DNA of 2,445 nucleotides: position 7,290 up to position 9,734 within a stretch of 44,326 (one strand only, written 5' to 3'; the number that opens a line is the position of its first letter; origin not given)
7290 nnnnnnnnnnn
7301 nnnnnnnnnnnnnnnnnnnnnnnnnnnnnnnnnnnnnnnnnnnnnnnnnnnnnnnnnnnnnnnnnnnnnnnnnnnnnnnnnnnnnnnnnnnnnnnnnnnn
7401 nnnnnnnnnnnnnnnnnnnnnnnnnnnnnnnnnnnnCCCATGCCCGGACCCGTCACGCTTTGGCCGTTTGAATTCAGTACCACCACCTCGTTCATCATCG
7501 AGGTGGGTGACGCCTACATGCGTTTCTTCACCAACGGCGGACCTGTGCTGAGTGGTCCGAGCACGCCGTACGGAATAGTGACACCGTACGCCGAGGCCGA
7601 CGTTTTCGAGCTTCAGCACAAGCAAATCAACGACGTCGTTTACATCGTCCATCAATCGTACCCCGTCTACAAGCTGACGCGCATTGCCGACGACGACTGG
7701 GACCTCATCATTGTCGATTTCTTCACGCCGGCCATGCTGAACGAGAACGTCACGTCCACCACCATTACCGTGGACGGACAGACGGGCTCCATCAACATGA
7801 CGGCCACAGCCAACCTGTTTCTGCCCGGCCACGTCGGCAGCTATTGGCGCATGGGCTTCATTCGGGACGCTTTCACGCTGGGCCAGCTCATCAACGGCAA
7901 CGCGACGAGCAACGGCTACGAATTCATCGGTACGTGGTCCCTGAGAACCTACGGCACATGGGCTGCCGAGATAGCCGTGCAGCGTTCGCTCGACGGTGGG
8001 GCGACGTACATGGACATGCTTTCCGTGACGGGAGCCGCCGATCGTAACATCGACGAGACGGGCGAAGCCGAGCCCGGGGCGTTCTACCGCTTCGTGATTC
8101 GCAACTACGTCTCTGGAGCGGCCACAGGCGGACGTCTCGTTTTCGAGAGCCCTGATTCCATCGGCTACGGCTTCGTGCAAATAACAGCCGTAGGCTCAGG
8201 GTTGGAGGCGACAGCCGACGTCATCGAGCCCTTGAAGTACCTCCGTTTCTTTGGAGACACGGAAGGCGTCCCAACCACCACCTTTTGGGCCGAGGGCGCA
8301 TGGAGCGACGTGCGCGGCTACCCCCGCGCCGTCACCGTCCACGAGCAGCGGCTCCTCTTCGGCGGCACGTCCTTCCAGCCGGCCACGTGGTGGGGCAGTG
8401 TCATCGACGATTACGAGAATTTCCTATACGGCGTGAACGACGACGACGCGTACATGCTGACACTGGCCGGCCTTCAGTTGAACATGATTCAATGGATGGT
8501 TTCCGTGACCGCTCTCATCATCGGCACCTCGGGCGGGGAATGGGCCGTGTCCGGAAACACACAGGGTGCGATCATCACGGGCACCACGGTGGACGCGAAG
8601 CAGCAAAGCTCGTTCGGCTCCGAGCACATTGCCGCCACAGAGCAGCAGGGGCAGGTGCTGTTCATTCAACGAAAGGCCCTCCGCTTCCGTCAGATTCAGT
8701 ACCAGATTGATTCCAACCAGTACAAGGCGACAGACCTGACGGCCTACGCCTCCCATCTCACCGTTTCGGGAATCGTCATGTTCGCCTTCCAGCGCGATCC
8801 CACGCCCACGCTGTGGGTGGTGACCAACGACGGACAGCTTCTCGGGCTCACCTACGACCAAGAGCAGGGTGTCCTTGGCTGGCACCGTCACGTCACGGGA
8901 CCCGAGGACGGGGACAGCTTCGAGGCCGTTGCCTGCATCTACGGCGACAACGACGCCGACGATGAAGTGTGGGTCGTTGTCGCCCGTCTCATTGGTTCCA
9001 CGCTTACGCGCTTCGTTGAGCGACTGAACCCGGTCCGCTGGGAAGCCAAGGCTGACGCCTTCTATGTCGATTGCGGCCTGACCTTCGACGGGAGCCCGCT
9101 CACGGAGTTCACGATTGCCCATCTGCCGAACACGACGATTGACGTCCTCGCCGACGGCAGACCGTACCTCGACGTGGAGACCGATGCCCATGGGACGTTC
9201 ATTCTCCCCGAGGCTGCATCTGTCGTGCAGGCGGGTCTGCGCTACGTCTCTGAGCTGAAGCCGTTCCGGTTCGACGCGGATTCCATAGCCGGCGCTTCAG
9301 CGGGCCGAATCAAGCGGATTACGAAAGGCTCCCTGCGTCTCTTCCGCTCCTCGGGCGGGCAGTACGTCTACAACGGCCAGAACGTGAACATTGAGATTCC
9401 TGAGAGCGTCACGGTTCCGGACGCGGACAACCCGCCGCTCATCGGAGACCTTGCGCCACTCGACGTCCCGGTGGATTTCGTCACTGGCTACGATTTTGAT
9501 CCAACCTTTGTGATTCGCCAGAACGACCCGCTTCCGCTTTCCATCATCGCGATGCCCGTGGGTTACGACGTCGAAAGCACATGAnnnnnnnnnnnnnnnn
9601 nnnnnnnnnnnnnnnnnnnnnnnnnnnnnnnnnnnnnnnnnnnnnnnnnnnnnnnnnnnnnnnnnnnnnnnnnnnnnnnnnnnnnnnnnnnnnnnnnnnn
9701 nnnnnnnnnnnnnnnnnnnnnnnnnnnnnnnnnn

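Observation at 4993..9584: T7-type nozzle gene split into modules: N-terminal module present twice, nozzle body lacking it and following in frame after TAA-CCC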

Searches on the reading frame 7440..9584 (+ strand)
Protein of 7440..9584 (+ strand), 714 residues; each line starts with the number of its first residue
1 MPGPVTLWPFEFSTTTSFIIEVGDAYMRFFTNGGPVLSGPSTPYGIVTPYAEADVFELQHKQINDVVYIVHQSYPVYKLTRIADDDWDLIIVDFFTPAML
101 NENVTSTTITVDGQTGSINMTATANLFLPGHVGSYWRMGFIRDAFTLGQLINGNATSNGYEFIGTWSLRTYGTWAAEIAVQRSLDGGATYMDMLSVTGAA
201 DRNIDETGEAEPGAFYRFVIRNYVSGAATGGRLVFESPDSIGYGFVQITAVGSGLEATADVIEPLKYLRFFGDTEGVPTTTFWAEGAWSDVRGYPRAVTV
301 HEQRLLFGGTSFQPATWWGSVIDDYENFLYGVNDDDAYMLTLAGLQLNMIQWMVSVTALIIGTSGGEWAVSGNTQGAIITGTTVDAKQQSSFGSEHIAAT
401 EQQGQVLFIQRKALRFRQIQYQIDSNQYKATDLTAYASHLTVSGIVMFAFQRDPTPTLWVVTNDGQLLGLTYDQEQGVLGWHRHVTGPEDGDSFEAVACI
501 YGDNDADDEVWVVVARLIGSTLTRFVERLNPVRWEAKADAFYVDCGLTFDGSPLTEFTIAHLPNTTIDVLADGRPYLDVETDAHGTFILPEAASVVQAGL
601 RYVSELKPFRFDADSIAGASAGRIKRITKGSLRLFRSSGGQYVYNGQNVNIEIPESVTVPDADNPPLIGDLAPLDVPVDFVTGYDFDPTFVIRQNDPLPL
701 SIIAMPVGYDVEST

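Call 6: search_protein_families(library=pfam, proteins=[window:7440-9584:+], max_evalue=0.1)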
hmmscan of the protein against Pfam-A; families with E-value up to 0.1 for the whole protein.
window:7440-9584:+ (714 aa): 0 families

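Call 7: search_protein_families(library=phrogs, proteins=[window:7440-9584:+], max_evalue=0.01)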
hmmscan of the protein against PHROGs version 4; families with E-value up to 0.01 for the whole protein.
window:7440-9584:+ (714 aa): 5 families
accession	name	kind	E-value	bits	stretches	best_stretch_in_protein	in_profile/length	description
phrog_376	-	tail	8.3e-145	485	1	5-708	66-706/712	tail protein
phrog_15566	-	tail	9.8e-68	230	2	274-558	27-307/552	tail protein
phrog_20269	-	unknown function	7.8e-33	115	2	7-135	67-197/374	-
phrog_30010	-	unknown function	3.3e-23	83.2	1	416-552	191-322/517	-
phrog_11028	-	unknown function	0.0092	16.5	0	317-437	59-178/301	-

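Call 9: search_dna_similar(query=window:7440-9584:+, collection=phages, mode=protein, max_rows=40)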
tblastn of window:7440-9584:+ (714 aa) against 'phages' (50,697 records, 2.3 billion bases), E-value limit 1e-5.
Records with a match: 225; places in all: 225; records where one place covers at least 80% of the query: 21.
Best place of each record, by identity: <60% 225.
By first word of the organism name: Vibrio 66; Pelagibacter 23; Pseudomonas 16; Escherichia 15; Xanthomonas 15; Caudoviricetes 12; Salmonella 12; Liberibacter 12; Acinetobacter 6; Burkholderia 5; and 21 more.
By host as written in the record: - 81; Candidatus Pelagibacter ubique HTCC1062 14; Vibrio cholerae 2095 7; Xanthomonas albilineans CFBP2523 6; Vibrio splendidus 5; Pseudomonas aeruginosa PA14 5; Candidatus Pelagibacter sp. HTCC1062 4; Escherichia coli O157:H7 4; and 71 more.
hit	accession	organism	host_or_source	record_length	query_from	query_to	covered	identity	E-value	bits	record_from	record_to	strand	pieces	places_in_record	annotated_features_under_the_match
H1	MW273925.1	Pelagibacter phage HTVC203P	Candidatus Pelagibacter sp. FZCC0015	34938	7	705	84%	37.2%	7e-72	352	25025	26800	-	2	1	putative tail tubular B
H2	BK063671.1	Caudoviricetes sp. vir555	Methanomicrobiales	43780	7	712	87%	34.2%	2e-68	323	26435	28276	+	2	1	tail protein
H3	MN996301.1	Ralstonia phage RpY1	Ralstonia solanacearum SL341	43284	4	705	98%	29.7%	1e-83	295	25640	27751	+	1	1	hypothetical protein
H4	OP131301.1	Pelagibacter phage Skadi-4 EXVC104P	Candidatus Pelagibacter ubique HTCC1062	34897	7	705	77%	37.8%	3e-47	355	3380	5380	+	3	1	tail tube B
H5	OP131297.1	Pelagibacter phage Skadi-3 EXVC103P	Candidatus Pelagibacter ubique HTCC1062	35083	7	705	77%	37.8%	3e-47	355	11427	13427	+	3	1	tail tube B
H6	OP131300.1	Pelagibacter phage Skadi-7 EXVC107P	Candidatus Pelagibacter ubique HTCC1062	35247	7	705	77%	37.8%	3e-47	355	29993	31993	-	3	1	tail tube B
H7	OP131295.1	Pelagibacter phage Skadi-10 EXVC110P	Candidatus Pelagibacter ubique HTCC1062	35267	7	705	77%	37.8%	3e-47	355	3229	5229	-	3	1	tail tube B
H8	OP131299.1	Pelagibacter phage Skadi-2 EXVC102P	Candidatus Pelagibacter ubique HTCC1062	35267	7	705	77%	37.8%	3e-47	355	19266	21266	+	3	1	tail tube B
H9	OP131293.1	Pelagibacter phage Skadi-5 EXVC105P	Candidatus Pelagibacter ubique HTCC1062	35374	7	705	77%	37.8%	3e-47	355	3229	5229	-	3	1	tail tube B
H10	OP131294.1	Pelagibacter phage Skadi-6 EXVC106P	Candidatus Pelagibacter ubique HTCC1062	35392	7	705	77%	37.8%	3e-47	355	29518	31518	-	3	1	tail tube B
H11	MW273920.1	Pelagibacter phage HTVC024P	Candidatus Pelagibacter sp. HTCC1062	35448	7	705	81%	35.9%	1e-69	355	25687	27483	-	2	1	putative tail tubular B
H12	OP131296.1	Pelagibacter phage Skadi-8 EXVC108P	Candidatus Pelagibacter ubique HTCC1062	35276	7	705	76%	38.2%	4e-47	353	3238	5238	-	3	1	tail tube B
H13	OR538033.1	Ralstonia phage C22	Ralstonia sp. RS3/1-1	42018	10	705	97%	29.5%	6e-82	290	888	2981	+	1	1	hypothetical protein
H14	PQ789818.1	Burkholderia phage vB_E332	Burkholderia sp.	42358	7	703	98%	29.5%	1e-71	260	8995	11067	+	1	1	hypothetical protein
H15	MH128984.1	Burkholderia phage vB_BmuP_KL4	-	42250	7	703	98%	29.2%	3e-69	253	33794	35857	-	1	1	hypothetical protein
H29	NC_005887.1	Burkholderia phage BcepC6B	Burkholderia cepacia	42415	7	703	98%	27.8%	7e-67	246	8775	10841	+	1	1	tail protein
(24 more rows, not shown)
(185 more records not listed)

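Call 10: get_annotated_region(hit=H3, flank=4000)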
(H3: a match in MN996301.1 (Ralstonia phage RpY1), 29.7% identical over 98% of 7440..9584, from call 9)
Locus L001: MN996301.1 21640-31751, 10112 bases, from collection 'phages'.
description: Ralstonia phage RpY1, complete genome.
organism: Ralstonia phage RpY1 (NCBI taxid 2759121)
taxonomy: Viruses; Duplodnaviria; Heunggongvirae; Uroviricota; Caudoviricetes
host: Ralstonia solanacearum SL341; source: -; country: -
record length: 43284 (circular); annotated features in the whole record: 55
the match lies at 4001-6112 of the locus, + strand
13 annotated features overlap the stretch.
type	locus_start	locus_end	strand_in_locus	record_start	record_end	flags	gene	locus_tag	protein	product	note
CDS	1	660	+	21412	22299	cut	-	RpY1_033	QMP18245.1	hypothetical protein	-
CDS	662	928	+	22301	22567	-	-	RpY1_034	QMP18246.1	hypothetical protein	-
CDS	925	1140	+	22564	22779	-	-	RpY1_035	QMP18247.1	hypothetical protein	-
CDS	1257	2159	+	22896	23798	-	-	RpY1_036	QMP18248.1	putative major capsid protein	-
CDS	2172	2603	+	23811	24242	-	-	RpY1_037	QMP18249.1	hypothetical protein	-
CDS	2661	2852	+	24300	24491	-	-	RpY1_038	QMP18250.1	hypothetical protein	-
CDS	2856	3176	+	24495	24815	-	-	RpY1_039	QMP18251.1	hypothetical protein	-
CDS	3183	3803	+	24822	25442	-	-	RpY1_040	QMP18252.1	hypothetical protein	-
CDS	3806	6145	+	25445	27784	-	-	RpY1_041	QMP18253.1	hypothetical protein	-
CDS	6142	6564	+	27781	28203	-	-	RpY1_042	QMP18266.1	hypothetical protein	-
CDS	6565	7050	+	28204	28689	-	-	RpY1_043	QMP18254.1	hypothetical protein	-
CDS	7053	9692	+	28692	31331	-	-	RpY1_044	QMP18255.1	minor structural protein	-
CDS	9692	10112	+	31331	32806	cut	-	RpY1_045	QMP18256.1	hypothetical protein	-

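Call 11: get_annotated_region(hit=H29, flank=4000)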
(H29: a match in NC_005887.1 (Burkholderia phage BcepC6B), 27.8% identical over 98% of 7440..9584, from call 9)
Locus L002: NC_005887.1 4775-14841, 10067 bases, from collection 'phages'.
description: Burkholderia phage BcepC6B, complete genome.
organism: Burkholderia phage BcepC6B (NCBI taxid 2883949)
taxonomy: Viruses; Duplodnaviria; Heunggongvirae; Uroviricota; Caudoviricetes; Ryyoungvirus; Ryyoungvirus bcepC6B
host: Burkholderia cepacia; source: -; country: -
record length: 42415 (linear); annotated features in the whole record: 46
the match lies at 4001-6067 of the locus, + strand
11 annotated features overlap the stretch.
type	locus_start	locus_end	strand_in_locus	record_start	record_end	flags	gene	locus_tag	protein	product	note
CDS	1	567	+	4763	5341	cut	-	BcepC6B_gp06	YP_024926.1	hypothetical protein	similar to Bordetella phage BPP-1 (Bbp20); gp06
CDS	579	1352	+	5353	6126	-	-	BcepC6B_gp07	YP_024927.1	hypothetical protein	gp07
CDS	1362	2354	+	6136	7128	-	-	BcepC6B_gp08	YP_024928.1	major head protein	similar to Bordetella phage BPP-1 (Bbp17); gp08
CDS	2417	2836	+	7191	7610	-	-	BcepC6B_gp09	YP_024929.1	hypothetical protein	similar to Bordetella phage BPP-1 (Bbp16); gp09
CDS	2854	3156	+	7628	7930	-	-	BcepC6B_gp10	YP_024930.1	hypothetical protein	gp10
CDS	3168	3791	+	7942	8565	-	-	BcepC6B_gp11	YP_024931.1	tail protein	similar to Bordetella phage BPP-1 (Bbp14); gp11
CDS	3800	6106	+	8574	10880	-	-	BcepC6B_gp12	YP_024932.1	tail protein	similar to Bordetella phage BPP-1 (Bbp13); gp12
CDS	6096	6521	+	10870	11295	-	-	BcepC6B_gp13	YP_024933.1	hypothetical protein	gp13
CDS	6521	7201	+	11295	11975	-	-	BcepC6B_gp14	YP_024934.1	hypothetical protein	similar to Bordetella phage BPP-1 (Bbp12); gp14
CDS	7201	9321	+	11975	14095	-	-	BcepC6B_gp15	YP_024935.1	head protein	gp15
CDS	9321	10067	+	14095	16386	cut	-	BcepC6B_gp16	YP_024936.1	endolysin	gp16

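Call 12: get_annotated_region(hit=H1, flank=4000)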
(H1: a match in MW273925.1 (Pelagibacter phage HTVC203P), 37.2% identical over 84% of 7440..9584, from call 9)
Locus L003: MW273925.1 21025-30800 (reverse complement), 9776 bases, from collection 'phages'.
description: Pelagibacter phage HTVC203P, complete genome.
organism: Pelagibacter phage HTVC203P (NCBI taxid 2796523)
taxonomy: Viruses; Duplodnaviria; Heunggongvirae; Uroviricota; Caudoviricetes
host: Candidatus Pelagibacter sp. FZCC0015; source: seawater; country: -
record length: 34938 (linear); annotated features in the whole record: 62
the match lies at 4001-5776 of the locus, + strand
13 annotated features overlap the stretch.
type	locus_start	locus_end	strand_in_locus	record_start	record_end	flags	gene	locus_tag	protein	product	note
CDS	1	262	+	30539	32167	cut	-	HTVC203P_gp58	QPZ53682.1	head-tail connector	-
CDS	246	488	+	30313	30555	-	-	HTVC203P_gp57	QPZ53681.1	hypothetical protein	-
CDS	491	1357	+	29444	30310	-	-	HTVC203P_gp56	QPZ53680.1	putative capsid assembly protein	-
CDS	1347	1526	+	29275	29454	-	-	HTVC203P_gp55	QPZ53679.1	hypothetical protein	-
CDS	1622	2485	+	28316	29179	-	-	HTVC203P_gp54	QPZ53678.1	putative major capsid protein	-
CDS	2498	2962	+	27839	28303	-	-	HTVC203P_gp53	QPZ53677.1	hypothetical protein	-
CDS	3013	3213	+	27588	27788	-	-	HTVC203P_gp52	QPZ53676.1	hypothetical protein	-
CDS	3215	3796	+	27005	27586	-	-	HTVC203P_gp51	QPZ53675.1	putative tail tubular A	-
CDS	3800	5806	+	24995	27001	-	-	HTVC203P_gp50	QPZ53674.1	putative tail tubular B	-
CDS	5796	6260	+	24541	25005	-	-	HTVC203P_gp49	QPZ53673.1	putative acetyltransferase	-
CDS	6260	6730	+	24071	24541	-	-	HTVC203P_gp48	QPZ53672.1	putative internal virion protein B-like protein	-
CDS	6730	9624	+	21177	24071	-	-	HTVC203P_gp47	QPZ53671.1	hypothetical protein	-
CDS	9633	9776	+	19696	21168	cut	-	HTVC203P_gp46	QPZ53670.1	putative internal virion protein D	-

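Call 28: search_solved_structures(query=window:7440-9584:+, max_evalue=1, show_alignments=2)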
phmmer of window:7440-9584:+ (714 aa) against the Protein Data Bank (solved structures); distinct sequences matched with E-value up to 1: 2.
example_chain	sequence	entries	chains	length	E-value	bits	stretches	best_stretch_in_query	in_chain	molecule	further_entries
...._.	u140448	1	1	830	3.5e-65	223.9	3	274-556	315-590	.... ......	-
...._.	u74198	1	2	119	0.92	10.9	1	429-477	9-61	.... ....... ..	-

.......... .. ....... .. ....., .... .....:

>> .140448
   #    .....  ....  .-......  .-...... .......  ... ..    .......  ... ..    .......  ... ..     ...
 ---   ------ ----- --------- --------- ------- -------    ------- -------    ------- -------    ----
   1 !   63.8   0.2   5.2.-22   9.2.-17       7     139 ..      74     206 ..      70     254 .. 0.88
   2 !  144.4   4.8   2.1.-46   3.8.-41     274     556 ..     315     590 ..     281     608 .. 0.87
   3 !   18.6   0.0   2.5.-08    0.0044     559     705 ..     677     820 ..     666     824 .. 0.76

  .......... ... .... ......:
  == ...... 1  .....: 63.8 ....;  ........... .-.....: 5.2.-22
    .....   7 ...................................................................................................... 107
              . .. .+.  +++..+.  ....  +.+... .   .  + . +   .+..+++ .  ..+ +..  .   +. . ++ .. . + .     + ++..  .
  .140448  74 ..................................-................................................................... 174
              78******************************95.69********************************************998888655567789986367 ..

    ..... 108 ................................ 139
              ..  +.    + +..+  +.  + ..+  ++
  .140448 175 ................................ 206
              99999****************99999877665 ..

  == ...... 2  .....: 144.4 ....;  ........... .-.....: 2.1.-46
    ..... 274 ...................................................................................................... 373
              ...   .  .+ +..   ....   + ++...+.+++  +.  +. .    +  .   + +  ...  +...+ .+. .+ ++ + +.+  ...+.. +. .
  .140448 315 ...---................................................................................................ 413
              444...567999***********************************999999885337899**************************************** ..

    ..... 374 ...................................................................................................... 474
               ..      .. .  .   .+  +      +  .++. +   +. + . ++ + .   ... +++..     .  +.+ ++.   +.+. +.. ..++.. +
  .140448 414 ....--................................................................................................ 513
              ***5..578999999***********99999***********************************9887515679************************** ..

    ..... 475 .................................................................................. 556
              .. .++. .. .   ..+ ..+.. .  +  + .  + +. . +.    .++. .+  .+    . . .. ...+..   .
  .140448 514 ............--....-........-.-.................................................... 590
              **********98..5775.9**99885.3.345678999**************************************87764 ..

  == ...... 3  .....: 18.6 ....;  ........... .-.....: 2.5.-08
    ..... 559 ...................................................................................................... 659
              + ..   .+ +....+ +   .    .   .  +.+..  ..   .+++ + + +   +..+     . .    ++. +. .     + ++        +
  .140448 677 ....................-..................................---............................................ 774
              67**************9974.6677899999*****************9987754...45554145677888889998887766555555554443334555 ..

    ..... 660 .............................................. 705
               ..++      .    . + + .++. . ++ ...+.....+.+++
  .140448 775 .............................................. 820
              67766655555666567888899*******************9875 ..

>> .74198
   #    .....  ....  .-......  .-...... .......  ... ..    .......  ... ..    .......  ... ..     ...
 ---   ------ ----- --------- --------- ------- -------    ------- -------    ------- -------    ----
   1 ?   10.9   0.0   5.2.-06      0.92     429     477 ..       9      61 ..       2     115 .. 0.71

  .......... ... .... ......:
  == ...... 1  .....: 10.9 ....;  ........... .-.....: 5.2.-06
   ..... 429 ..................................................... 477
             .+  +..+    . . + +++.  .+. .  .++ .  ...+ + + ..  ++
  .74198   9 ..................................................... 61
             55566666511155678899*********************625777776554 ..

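Call 48: find_homologous_proteins(query=window:7440-9584:+, max_evalue=1e-20)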
Query window:7440-9584:+ (714 aa): 496 proteins with E <= 1e-20 among 8000 candidates; the best 120 are listed.
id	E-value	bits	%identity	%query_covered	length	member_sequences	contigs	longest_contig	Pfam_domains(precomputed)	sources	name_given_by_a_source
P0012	0.0e+0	1639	100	100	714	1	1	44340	-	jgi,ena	-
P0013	0.0e+0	1284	80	99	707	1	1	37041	-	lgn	-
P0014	0.0e+0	1283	80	99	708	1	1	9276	-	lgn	-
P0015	0.0e+0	1218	76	100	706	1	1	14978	-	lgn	-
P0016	0.0e+0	1215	75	99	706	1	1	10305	-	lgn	-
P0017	4.8e-240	817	54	100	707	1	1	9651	-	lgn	-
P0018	2.2e-202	692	48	100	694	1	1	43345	-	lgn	-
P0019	1.3e-197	677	49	99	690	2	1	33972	-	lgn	-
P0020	1.3e-193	663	48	100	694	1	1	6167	-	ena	-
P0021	7.2e-188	644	46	99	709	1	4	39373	-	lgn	-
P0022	1.3e-185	637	46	99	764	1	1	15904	-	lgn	-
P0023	1.6e-185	637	47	98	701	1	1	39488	-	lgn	-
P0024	6.4e-185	635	46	100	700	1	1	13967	-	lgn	-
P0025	1.2e-183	630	47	100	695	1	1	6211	-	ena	-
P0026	1.2e-182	627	46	98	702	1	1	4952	-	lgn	-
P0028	2.4e-181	623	47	99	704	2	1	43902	-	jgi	jgi:hypothetical protein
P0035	1.1e-177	611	45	98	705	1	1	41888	-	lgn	-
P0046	4.8e-174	599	45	99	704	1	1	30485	-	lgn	-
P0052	9.0e-173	595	44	99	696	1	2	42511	-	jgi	jgi:hypothetical protein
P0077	9.2e-164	565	42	99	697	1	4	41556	-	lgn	-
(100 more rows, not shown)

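Call 51: find_related_loci(query=A3, collection=viral_contigs, flank=6000)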
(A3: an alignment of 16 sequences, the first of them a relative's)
Query A3 (714 aa) in viral_contigs; peptide patterns used: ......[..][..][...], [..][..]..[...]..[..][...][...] (x = any residue, [..] = any of these).
169 stretches matched a pattern; 143 encode a relative of the query (tblastn E <= 1e-3); the best 80 are kept; 80 distinct loci.
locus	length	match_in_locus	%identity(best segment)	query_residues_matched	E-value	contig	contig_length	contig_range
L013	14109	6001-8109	46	5-714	0e+0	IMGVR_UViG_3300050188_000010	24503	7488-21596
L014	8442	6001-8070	45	6-714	1e-178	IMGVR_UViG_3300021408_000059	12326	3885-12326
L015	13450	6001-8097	45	6-705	2e-178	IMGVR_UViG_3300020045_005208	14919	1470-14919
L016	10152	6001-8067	43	7-711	5e-177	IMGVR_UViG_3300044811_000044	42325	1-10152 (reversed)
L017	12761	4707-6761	43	7-711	4e-170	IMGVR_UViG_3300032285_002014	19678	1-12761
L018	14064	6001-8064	42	7-711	1e-168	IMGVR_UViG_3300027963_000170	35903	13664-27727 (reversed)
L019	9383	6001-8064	42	7-711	1e-168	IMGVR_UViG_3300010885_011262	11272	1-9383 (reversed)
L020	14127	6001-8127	42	7-682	9e-166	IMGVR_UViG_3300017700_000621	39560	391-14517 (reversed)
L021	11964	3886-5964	42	2-711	7e-163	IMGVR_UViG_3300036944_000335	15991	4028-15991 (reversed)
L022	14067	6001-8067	41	7-711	2e-158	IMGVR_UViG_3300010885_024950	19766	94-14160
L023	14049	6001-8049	39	4-711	2e-157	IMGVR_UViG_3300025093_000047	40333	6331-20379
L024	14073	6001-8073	41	7-711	5e-155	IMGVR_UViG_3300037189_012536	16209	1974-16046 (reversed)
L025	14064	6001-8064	40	7-711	1e-154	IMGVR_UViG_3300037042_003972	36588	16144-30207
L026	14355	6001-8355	38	10-711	9e-154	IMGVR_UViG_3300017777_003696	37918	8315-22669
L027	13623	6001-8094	40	2-711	7e-152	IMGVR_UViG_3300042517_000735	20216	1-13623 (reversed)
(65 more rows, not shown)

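Call 58: find_encoding_contigs(protein=P0021, flank=5000, max_places=1)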
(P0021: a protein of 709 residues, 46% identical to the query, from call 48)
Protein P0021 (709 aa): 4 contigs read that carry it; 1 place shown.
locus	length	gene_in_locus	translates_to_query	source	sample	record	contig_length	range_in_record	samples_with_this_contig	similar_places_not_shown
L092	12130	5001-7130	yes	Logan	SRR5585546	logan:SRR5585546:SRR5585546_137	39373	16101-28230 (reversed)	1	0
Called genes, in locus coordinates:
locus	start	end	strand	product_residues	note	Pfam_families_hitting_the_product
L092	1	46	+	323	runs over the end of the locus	-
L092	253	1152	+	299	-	PF19821:Phage_capsid_2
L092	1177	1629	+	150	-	-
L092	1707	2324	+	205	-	-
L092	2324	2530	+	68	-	-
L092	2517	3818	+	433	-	-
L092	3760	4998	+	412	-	-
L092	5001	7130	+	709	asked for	-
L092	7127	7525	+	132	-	-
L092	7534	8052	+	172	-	-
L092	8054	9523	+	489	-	-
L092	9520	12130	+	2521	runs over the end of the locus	PF18857:LPD38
